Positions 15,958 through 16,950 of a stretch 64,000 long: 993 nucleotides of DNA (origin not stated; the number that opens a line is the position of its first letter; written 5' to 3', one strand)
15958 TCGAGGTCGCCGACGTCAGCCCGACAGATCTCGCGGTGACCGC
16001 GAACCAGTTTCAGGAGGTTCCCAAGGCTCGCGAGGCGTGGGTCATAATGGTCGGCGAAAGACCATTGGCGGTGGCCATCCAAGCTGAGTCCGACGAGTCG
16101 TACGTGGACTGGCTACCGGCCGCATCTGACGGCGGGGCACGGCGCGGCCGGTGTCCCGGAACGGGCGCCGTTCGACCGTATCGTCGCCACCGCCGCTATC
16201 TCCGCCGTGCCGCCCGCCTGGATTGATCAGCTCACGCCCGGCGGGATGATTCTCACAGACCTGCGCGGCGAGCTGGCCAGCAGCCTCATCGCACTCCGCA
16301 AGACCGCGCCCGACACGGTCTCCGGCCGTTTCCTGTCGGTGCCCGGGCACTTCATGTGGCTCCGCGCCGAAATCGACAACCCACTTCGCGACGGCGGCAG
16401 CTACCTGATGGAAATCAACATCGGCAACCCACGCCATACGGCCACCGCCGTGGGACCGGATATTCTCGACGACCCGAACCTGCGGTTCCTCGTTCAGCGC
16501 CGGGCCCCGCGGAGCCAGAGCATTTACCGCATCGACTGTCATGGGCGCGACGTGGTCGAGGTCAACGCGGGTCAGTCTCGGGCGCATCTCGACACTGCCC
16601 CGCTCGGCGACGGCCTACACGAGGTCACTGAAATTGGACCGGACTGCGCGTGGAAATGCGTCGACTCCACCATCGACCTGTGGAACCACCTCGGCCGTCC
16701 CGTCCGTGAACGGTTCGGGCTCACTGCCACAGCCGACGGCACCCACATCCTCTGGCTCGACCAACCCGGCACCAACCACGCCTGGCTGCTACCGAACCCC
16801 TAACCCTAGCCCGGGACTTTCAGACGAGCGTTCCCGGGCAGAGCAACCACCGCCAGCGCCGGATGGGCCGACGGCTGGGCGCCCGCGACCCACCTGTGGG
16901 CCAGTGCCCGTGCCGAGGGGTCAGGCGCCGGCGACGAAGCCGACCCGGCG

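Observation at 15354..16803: Relic graspetide (ATP-grasp RiPP) locus: intact-looking precursor ORF, broken ATP-grasp and PIMT-like methyltransferase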

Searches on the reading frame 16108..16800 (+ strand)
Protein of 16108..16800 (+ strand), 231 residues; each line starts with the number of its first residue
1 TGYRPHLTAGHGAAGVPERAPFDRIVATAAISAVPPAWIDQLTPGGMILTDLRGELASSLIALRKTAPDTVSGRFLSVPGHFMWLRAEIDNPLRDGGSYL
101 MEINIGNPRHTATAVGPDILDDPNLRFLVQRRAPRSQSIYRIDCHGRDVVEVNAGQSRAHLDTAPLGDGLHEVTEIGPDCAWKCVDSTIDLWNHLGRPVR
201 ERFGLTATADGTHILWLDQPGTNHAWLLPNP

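Call 5: search_protein_families(library=pfam, proteins=[window:16108-16800:+], max_evalue=1)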
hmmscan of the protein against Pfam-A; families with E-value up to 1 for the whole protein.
window:16108-16800:+ (231 aa): 1 family
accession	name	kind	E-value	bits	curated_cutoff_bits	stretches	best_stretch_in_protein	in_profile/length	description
PF01135.25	PCMT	-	1.2e-10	42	20.3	1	7-67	128-188/210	Protein-L-isoaspartate(D-aspartate) O-methyltransferase (PCMT)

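Call 6: search_protein_families(library=ncbifam, proteins=[window:16108-16800:+], max_evalue=1)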
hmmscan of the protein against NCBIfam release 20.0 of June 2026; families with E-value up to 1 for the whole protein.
window:16108-16800:+ (231 aa): 6 families
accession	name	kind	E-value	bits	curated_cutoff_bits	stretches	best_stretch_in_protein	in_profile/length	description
TIGR04188.1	methyltr_grsp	subfamily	4.1e-44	151.4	380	1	2-213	155-362/363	ATP-grasp peptide maturase system methyltransferase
TIGR04364.1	methyltran_FxLD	equivalog_domain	2.3e-12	46.7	320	1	9-73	138-202/394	methyltransferase, FxLD system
NF001453.0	PRK00312.1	equivalog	1.8e-09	37.5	188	1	8-62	133-188/217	protein-L-isoaspartate(D-aspartate) O-methyltransferase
NF010549.0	PRK13942.1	equivalog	8e-09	35.3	282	1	9-70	134-193/215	protein-L-isoaspartate O-methyltransferase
TIGR00080.1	pimt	equivalog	6.5e-08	32.6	159.05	1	7-53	132-178/216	protein-L-isoaspartate O-methyltransferase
NF010550.0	PRK13943.1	equivalog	4.2e-07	29.4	359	1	9-55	137-183/322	protein-L-isoaspartate O-methyltransferase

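Call 10: find_related_loci(query=window:16108-16800:+, collection=genome_contigs, flank=8000)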
Query window:16108-16800:+ (231 aa) in genome_contigs; peptide patterns used: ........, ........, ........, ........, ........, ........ (x = any residue, [..] = any of these).
599 stretches matched a pattern (row limit reached: there are more); 435 encode a relative of the query (tblastn E <= 1e-3); the best 80 are kept; 80 distinct loci.
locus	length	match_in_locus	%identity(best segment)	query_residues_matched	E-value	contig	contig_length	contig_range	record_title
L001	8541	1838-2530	63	2-228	5e-83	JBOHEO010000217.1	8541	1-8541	MAG: Pseudonocardia sp. isolate SD8039_metabat2.bin.5 NODE_376_length_8541_cov_2.428571, whole genome shotgun sequence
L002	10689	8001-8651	43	2-223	2e-50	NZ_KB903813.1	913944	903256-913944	Longispora albida DSM 44784 A3G1DRAFT_scaffold_0.1, whole genome shotgun sequence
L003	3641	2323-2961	35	2-220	1e-38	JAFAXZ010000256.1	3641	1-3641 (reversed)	MAG: Pseudonocardiales bacterium isolate CP_BM_RX_R8_2 BM_RX_R8_k147_3301661, whole genome shotgun sequence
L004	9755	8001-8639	35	2-220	2e-38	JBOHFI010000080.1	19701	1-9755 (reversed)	MAG: Pseudonocardiaceae bacterium isolate SE1533_metabat2.bin.6 NODE_319_length_19701_cov_12.773168, whole genome shotgu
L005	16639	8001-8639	39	1-220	3e-31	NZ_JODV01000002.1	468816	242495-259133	Actinoalloteichus caeruleus strain NRRL B-2194 contig2.1, whole genome shotgun sequence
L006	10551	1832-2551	37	2-230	2e-29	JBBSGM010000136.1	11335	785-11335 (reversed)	MAG: Mycobacteriales bacterium isolate LS2_sbin.39 LS2_sbin.39_K_927802_L_11335_cov_74.3261, whole genome shotgun sequen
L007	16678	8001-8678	37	2-220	2e-28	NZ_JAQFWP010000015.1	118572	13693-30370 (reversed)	Nocardiopsis suaedae strain LSu2-4 NODE_15_length_118572_cov_40.791979, whole genome shotgun sequence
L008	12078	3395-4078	36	2-228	2e-26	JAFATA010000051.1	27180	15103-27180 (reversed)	MAG: Pseudonocardiales bacterium isolate CP_BM_ER_R8_32 BM_ER_R8_k147_1505949, whole genome shotgun sequence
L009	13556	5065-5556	35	2-230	1e-24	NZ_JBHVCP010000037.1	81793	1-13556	Streptomyces sp. NPDC057424 NPDC057424_T21_E2.ctg-0037, whole genome shotgun sequence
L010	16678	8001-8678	34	2-220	1e-24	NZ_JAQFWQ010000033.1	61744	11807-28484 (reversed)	Nocardiopsis endophytica strain RSe5-2 NODE_33_length_61744_cov_38.512879, whole genome shotgun sequence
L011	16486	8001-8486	33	2-230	6e-24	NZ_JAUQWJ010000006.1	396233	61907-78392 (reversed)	Streptomyces sp. AHA2 NODE_6_length_396233_cov_111.991241, whole genome shotgun sequence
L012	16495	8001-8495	34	2-230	7e-24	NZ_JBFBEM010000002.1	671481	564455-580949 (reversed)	Streptomyces sp. NPDC093252 NPDC093252_176_D11.ctg-0002, whole genome shotgun sequence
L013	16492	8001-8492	34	1-230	3e-23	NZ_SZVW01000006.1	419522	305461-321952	Streptomyces tibetensis strain XZ 46 scaffold6, whole genome shotgun sequence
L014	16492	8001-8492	35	1-230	5e-23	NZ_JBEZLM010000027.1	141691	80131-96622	Streptomyces sp. NPDC048290 NPDC048290_149_B10.ctg-0027, whole genome shotgun sequence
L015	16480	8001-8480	33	2-228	9e-23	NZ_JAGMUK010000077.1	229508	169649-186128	Streptomyces sp. AC555_RSS877 NODE_92_length_229410_cov_53.408558, whole genome shotgun sequence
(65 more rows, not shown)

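Call 61: find_homologous_proteins(query=window:16108-16800:+, max_evalue=0.001)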
Query window:16108-16800:+ (231 aa): 180 proteins with E <= 0.001 among 1364 candidates; the best 120 are listed.
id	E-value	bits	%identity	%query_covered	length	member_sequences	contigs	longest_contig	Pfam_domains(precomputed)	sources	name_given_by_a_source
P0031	2.4e-123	429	100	80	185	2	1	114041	-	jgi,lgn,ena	-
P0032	6.4e-85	303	63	98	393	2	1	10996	PF13649.13,PF01135.26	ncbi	-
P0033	5.9e-84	300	61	99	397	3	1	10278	PF13847.13,PF13649.13,PF01135.26,PF08242.19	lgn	-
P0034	1.6e-67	246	53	97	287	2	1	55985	PF13847.13,PF13649.13,PF01135.26,PF08241.19,PF08242.19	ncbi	-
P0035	4.2e-65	238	52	96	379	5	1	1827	PF13649.13,PF01135.26,PF08242.19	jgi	-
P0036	6.7e-64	234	52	95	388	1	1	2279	PF13649.13,PF01135.26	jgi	jgi:methyltransferase of ATP-grasp peptide maturase system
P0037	1.1e-63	234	52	97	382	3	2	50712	PF13847.13,PF13649.13,PF01135.26,PF08241.19,PF08242.19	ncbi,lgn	ncbi:MAG: ATP-grasp peptide maturase system methyltransferase [Pseudonocardiaceae bacterium]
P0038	5.3e-63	231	52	95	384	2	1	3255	PF13649.13,PF01135.26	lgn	-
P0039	6.5e-63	231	52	95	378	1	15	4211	PF13847.13,PF13649.13,PF01135.26,PF08242.19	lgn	-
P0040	8.6e-60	221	49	99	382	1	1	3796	PF13847.13,PF05175.21,PF13649.13,PF01135.26,PF08241.19,PF08242.19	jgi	jgi:methyltransferase of ATP-grasp peptide maturase system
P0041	1.7e-59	220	49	97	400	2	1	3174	PF13649.13,PF01135.26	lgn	-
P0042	3.7e-59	219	48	95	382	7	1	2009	PF13847.13,PF00398.27,PF13649.13,PF01135.26,PF08242.19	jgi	-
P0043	2.7e-58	216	47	99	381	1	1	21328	PF13649.13,PF01135.26,PF08242.19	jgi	jgi:methyltransferase of ATP-grasp peptide maturase system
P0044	8.1e-57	211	50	96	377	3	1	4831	PF13847.13,PF13649.13,PF01135.26,PF08241.19,PF08242.19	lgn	-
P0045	1.9e-56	210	46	95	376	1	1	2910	PF13847.13,PF13649.13,PF01135.26,PF08241.19,PF08242.19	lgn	-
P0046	2.6e-56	209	46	99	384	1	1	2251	PF13649.13,PF01135.26,PF08242.19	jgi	jgi:methyltransferase of ATP-grasp peptide maturase system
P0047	4.2e-56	209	47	95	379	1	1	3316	PF13847.13,PF05175.21,PF13649.13,PF01135.26,PF08241.19,PF08242.19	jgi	jgi:methyltransferase of ATP-grasp peptide maturase system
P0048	5.6e-56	208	47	95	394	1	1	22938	PF06325.20,PF13649.13,PF01135.26,PF08241.19,PF08242.19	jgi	jgi:protein-L-isoaspartate O-methyltransferase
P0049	8.8e-56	208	51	95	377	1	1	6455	PF13847.13,PF00398.27,PF13649.13,PF01135.26,PF08241.19,PF08242.19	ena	-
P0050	2.3e-55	206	49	97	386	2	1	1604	PF13649.13,PF01135.26,PF08242.19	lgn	-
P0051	3.9e-55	206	46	96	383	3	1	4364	PF13847.13,PF00398.27,PF13649.13,PF01135.26,PF08242.19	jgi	jgi:methyltransferase of ATP-grasp peptide maturase system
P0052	6.8e-55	205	46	95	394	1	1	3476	PF06325.20,PF13649.13,PF01135.26,PF08241.19,PF08242.19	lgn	-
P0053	2.3e-54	203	47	95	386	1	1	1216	PF13649.13,PF01135.26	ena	-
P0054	2.8e-54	203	46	98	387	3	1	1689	PF00398.27,PF13649.13,PF01135.26,PF08241.19,PF08242.19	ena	-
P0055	3.6e-54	202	47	95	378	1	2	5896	PF13847.13,PF13649.13,PF01135.26,PF08242.19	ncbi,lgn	ncbi:MAG: methyltransferase domain-containing protein [Pseudonocardia sp.]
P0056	7.5e-54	201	45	95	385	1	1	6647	PF13649.13,PF01135.26,PF08242.19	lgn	-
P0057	1.0e-53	201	46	95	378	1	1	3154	PF13847.13,PF13649.13,PF01135.26,PF08242.19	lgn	-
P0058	1.2e-53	201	47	95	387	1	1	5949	PF13649.13,PF01135.26,PF08242.19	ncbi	-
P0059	1.2e-53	201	47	96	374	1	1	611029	PF13847.13,PF13649.13,PF01135.26,PF08242.19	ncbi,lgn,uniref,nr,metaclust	ncbi:methyltransferase domain-containing protein [Longispora albida]|uniref:methyltransferase domain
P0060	1.6e-53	200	48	95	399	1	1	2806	PF01135.26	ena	-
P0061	1.9e-53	200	46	96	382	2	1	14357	PF13847.13,PF13649.13,PF01135.26,PF08242.19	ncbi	-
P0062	1.0e-52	198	48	95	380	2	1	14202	PF13649.13,PF01135.26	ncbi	ncbi:MAG: methyltransferase domain-containing protein [Pseudonocardiaceae bacterium]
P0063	1.6e-52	197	48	95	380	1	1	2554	PF13847.13,PF13649.13,PF01135.26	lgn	-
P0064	1.8e-52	197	47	95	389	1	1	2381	PF01135.26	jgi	jgi:methyltransferase of ATP-grasp peptide maturase system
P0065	2.0e-52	197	47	95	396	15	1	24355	PF01135.26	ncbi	ncbi:MAG: methyltransferase domain-containing protein [Pseudonocardiaceae bacterium]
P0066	2.4e-52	196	47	95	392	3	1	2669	PF01135.26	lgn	-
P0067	6.1e-52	195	47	95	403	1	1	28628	PF01135.26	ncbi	ncbi:MAG: methyltransferase domain-containing protein [Pseudonocardiaceae bacterium]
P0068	6.5e-52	195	49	95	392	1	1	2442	PF01135.26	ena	-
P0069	6.9e-52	195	47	98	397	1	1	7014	PF13649.13,PF01135.26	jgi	jgi:methyltransferase of ATP-grasp peptide maturase system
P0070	8.3e-52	195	48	95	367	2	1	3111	PF13847.13,PF13649.13,PF01135.26,PF08242.19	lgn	-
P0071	1.5e-51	194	46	95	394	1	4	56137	PF01135.26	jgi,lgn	jgi:protein-L-isoaspartate O-methyltransferase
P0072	1.9e-51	193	49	95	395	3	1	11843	PF01135.26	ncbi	ncbi:MAG: hypothetical protein ACRDRU_12660 [Pseudonocardiaceae bacterium]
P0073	2.7e-51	193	46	95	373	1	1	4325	PF13847.13,PF13649.13,PF01135.26,PF08241.19,PF08242.19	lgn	-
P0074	2.7e-51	193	46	94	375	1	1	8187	PF13847.13,PF13649.13,PF01135.26,PF08242.19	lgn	-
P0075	2.9e-51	193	47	95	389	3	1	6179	PF01135.26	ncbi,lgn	-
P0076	5.2e-51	192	46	95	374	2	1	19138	PF01135.26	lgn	-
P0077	5.3e-51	192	47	95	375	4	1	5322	PF13847.13,PF13649.13,PF01135.26,PF08242.19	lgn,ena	-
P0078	6.3e-51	192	46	97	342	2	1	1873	PF13847.13,PF13649.13,PF01135.26,PF08241.19,PF08242.19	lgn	-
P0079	6.5e-51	192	45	95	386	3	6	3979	PF01135.26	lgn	-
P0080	1.0e-50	191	47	95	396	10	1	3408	PF01135.26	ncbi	-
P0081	1.9e-50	190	46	96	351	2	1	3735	PF13847.13,PF00398.27,PF13649.13,PF01135.26,PF08241.19,PF08242.19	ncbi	-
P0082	2.5e-50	190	45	95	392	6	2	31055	PF13649.13,PF01135.26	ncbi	ncbi:MAG: hypothetical protein ACRDSF_00765 [Pseudonocardiaceae bacterium]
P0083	5.0e-50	189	47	95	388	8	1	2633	PF13847.13,PF13649.13,PF01135.26,PF08242.19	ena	-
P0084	7.0e-50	188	43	98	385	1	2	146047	PF13847.13,PF13649.13,PF01135.26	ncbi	ncbi:MAG: methyltransferase domain-containing protein [Pseudonocardiales bacterium]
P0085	1.9e-49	187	47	95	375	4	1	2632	PF13847.13,PF13649.13,PF01135.26,PF08242.19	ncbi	-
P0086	2.1e-49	187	46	95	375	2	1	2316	PF01135.26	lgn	-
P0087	2.1e-49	187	46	95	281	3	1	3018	PF01135.26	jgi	jgi:hypothetical protein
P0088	2.3e-49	187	45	94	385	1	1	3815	PF13649.13,PF01135.26,PF08242.19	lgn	-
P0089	2.6e-49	186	47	95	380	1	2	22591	PF13847.13,PF13649.13,PF01135.26,PF08242.19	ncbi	ncbi:MAG: methyltransferase domain-containing protein [Pseudonocardiaceae bacterium]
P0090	5.5e-49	185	47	95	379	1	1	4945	PF13649.13,PF01135.26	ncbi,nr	ncbi:MAG TPA: methyltransferase domain-containing protein [Pseudonocardiaceae bacterium]|nr:methyltr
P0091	3.8e-48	183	45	94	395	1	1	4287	PF13649.13,PF01135.26,PF08242.19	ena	-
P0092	4.6e-48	182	44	95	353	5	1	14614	PF13847.13,PF13649.13,PF01135.26,PF08241.19,PF08242.19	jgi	-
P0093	5.2e-48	182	46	95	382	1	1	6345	PF13489.13,PF13649.13,PF01135.26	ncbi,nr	ncbi:MAG: methyltransferase domain-containing protein [Actinomycetota bacterium]|nr:methyltransferas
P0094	5.6e-48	182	46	95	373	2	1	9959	PF13649.13,PF01135.26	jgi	jgi:protein-L-isoaspartate(D-aspartate) O-methyltransferase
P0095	5.8e-48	182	42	97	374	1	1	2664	PF13847.13,PF00398.27,PF13649.13,PF01135.26,PF08241.19,PF08242.19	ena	-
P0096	7.3e-48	182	45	94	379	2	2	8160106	PF13847.13,PF05175.21,PF13649.13,PF01135.26,PF08241.19,PF08242.19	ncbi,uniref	ncbi:methyltransferase domain-containing protein [Polymorphospora lycopeni]|uniref:Protein-L-isoaspa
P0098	7.7e-48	182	44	95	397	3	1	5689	PF13649.13,PF01135.26,PF08242.19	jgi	jgi:protein-L-isoaspartate(D-aspartate) O-methyltransferase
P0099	1.2e-47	181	44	95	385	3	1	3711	PF13649.13,PF01135.26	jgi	jgi:protein-L-isoaspartate(D-aspartate) O-methyltransferase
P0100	5.2e-47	179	43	96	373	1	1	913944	PF13847.13,PF13649.13,PF01135.26,PF08242.19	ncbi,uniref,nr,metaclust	ncbi:methyltransferase domain-containing protein [Longispora albida]|uniref:methyltransferase domain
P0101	1.1e-46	178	42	94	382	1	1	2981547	PF13649.13,PF01135.26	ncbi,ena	-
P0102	3.4e-46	176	47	85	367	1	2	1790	PF13847.13,PF13649.13,PF01135.26,PF08242.19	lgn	-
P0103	5.6e-46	176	45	94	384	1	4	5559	PF13649.13,PF01135.26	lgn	-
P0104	7.8e-46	175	45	95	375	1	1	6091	PF13847.13,PF05175.21,PF13649.13,PF01135.26,PF08242.19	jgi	jgi:methyltransferase of ATP-grasp peptide maturase system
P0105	8.2e-46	175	58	61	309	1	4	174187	PF13649.13,PF01135.26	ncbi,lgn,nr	ncbi:MAG: hypothetical protein HY241_12885 [Actinobacteria bacterium]|nr:hypothetical protein [Actin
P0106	1.1e-45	175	45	95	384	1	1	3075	PF13649.13,PF01135.26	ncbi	ncbi:MAG: hypothetical protein ACRDQ5_12155 [Sciscionella sp.]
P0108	8.7e-44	168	44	95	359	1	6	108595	PF05175.21,PF13649.13,PF01135.26,PF08242.19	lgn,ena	-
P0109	2.7e-43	167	44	94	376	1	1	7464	PF01135.26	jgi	jgi:protein-L-isoaspartate O-methyltransferase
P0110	1.6e-42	164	41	95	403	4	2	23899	PF13649.13,PF01135.26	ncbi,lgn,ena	ncbi:MAG: methyltransferase domain-containing protein [Pseudonocardia sp.]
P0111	2.9e-42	163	50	71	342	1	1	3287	PF13649.13,PF01135.26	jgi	jgi:protein-L-isoaspartate(D-aspartate) O-methyltransferase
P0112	4.4e-42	163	40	95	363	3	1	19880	PF13649.13,PF01135.26,PF08242.19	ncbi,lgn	-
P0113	6.5e-42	162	45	95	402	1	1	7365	PF13489.13,PF13649.13,PF01135.26,PF08242.19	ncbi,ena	-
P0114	1.1e-41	161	50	75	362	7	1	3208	PF13847.13,PF05175.21,PF13649.13,PF01135.26,PF08242.19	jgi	jgi:protein-L-isoaspartate(D-aspartate) O-methyltransferase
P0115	1.5e-41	161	44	95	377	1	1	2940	PF13649.13,PF01135.26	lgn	-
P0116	1.5e-41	161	41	94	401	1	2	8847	PF13489.13,PF13649.13,PF01135.26,PF08242.19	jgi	jgi:protein-L-isoaspartate O-methyltransferase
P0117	3.0e-41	160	44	86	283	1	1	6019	PF13847.13,PF13649.13,PF01135.26,PF08242.19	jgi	jgi:protein-L-isoaspartate O-methyltransferase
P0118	6.1e-41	159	46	83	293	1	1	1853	PF13649.13,PF01135.26,PF08242.19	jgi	jgi:hypothetical protein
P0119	2.1e-39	154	51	65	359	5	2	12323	PF13847.13,PF13649.13,PF01135.26,PF08242.19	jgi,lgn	jgi:protein-L-isoaspartate O-methyltransferase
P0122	2.4e-36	144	39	99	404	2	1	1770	PF13847.13,PF00398.27,PF13649.13,PF01135.26,PF08241.19,PF08242.19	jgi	jgi:protein-L-isoaspartate O-methyltransferase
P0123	2.9e-36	144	39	98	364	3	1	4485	PF13847.13,PF05175.21,PF13649.13,PF01135.26,PF08241.19,PF08242.19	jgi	jgi:protein-L-isoaspartate(D-aspartate) O-methyltransferase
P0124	9.4e-36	142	39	94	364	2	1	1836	PF13847.13,PF13649.13,PF01135.26,PF08241.19,PF08242.19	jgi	jgi:protein-L-isoaspartate(D-aspartate) O-methyltransferase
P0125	2.1e-35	141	39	94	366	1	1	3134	PF13847.13,PF13649.13,PF01135.26,PF08241.19,PF08242.19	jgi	jgi:protein-L-isoaspartate(D-aspartate) O-methyltransferase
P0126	2.8e-35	140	41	99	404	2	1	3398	PF13847.13,PF00398.27,PF13649.13,PF01135.26,PF08241.19,PF08242.19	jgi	jgi:protein-L-isoaspartate O-methyltransferase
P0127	6.5e-35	139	38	99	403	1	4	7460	PF13649.13,PF01135.26,PF08241.19,PF08242.19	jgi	jgi:protein-L-isoaspartate O-methyltransferase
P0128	1.4e-33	135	40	98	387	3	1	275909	PF13649.13,PF01135.26,PF08242.19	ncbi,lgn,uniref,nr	ncbi:methyltransferase domain-containing protein [Amycolatopsis rubida]|uniref:Protein-L-isoaspartat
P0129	1.4e-33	135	39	94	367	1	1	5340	PF13847.13,PF13649.13,PF01135.26,PF08241.19,PF08242.19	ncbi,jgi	jgi:protein-L-isoaspartate(D-aspartate) O-methyltransferase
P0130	3.3e-32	130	36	99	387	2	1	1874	PF13649.13,PF01135.26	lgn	-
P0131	1.1e-31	129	52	55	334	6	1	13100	PF01135.26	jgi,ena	-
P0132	1.4e-31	128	39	97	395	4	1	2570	PF13847.13,PF13649.13,PF01135.26,PF08241.19,PF08242.19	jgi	jgi:protein-L-isoaspartate(D-aspartate) O-methyltransferase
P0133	1.5e-31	128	37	100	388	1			PF13649.13,PF01135.26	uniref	uniref:methyltransferase domain-containing protein n=1 Tax=Amycolatopsis sp. CA-096443 TaxID=3239919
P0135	3.7e-31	127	42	95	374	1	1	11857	PF05175.21,PF13649.13,PF01135.26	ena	-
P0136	5.0e-31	127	37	94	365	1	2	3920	PF13649.13,PF01135.26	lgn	-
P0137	1.1e-30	125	38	94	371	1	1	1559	PF13847.13,PF13649.13,PF01135.26,PF08242.19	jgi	jgi:protein-L-isoaspartate(D-aspartate) O-methyltransferase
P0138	6.6e-30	123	36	96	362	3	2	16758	PF13847.13,PF13649.13,PF01135.26,PF08241.19,PF08242.19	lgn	-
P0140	3.3e-29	121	39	97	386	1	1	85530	PF05175.21,PF13649.13,PF01135.26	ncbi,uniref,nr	ncbi:methyltransferase domain-containing protein [Saccharopolyspora pogona]|uniref:methyltransferase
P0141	6.5e-29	120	37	95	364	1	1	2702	PF13847.13,PF13649.13,PF01135.26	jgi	jgi:protein-L-isoaspartate(D-aspartate) O-methyltransferase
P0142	6.9e-29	120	53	48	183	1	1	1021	PF01135.26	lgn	-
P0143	8.7e-29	119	65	37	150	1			PF13847.13,PF00398.27,PF05175.21,PF13649.13,PF01135.26,PF08241.19,PF08242.19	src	-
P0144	2.4e-28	118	39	67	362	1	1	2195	PF13649.13,PF01135.26,PF08241.19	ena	-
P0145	2.6e-28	118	36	97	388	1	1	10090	PF13649.13,PF01135.26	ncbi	-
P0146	1.9e-25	108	35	99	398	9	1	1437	PF13847.13,PF13649.13,PF01135.26,PF08241.19,PF08242.19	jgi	jgi:methyltransferase of ATP-grasp peptide maturase system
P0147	1.2e-24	106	38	99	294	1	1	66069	PF13847.13,PF13649.13,PF01135.26,PF08242.19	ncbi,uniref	ncbi:methyltransferase domain-containing protein [Amycolatopsis pigmentata]|uniref:Protein-L-isoaspa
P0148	2.7e-23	101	36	100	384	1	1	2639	PF05175.21,PF13649.13,PF01135.26,PF08241.19,PF08242.19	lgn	-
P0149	3.1e-23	101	39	95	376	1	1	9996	PF13649.13,PF01135.26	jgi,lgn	jgi:protein-L-isoaspartate O-methyltransferase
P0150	5.4e-23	100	35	99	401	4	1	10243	PF13847.13,PF05175.21,PF13649.13,PF01135.26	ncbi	-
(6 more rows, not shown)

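Call 62: find_encoding_contigs(protein=P0032, flank=4000, max_places=2)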
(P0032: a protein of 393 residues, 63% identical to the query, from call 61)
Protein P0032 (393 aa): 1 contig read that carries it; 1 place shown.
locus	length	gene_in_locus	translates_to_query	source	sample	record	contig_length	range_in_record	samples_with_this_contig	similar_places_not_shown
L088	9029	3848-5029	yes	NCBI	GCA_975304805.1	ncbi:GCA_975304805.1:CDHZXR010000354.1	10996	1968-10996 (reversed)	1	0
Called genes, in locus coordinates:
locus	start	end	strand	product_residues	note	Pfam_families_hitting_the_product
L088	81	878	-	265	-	-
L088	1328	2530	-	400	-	-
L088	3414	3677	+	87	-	-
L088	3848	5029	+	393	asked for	PF01135:PCMT, PF13649:Methyltransf_25 (weak)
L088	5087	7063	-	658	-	PF11896:GlgE_dom_N_S, PF21702:GLGE_C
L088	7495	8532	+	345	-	PF00180:Iso_dh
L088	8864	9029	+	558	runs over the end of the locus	PF00682:HMGL-like, PF22617:HCS_D2, PF08502:LeuA_dimer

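Call 63: find_encoding_contigs(protein=P0033, flank=4000, max_places=2)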
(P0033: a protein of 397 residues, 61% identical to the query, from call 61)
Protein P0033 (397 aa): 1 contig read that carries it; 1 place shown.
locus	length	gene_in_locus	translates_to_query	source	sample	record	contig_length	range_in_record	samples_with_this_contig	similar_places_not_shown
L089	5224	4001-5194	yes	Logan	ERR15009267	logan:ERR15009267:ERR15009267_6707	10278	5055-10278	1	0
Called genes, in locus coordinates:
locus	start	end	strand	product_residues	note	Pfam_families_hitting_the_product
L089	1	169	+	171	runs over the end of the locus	PF00583:Acetyltransf_1 (weak), PF13673:Acetyltransf_10 (faint)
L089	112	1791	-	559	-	-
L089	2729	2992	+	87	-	-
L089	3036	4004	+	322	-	PF21068:ATPgraspMvdD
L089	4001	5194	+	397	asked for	PF01135:PCMT, PF13649:Methyltransf_25, PF13847:Methyltransf_31 (weak), PF08242:Methyltransf_12 (weak)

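Call 64: find_encoding_contigs(protein=P0034, flank=4000, max_places=2)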
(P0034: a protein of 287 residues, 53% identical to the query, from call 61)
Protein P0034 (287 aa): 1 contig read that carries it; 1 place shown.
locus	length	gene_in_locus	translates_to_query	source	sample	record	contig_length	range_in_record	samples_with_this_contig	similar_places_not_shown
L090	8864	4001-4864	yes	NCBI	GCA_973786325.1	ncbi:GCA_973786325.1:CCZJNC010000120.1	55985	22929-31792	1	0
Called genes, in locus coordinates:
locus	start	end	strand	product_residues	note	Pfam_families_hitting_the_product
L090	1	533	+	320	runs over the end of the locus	PF00389:2-Hacid_dh, PF02826:2-Hacid_dh_C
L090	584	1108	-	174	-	-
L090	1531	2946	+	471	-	PF27520:SP15_N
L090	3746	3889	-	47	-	-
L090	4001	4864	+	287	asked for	PF01135:PCMT, PF08241:Methyltransf_11 (faint), PF08242:Methyltransf_12 (weak), PF13649:Methyltransf_25, PF13847:Methyltransf_31 (weak)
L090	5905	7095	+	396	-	PF01135:PCMT, PF06325:PrmA (weak), PF08242:Methyltransf_12 (weak), PF13649:Methyltransf_25, PF13847:Methyltransf_31 (weak)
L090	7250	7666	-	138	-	PF00903:Glyoxalase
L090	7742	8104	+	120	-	PF12840:HTH_20, PF01022:HTH_5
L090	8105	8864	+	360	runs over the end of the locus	PF01758:SBF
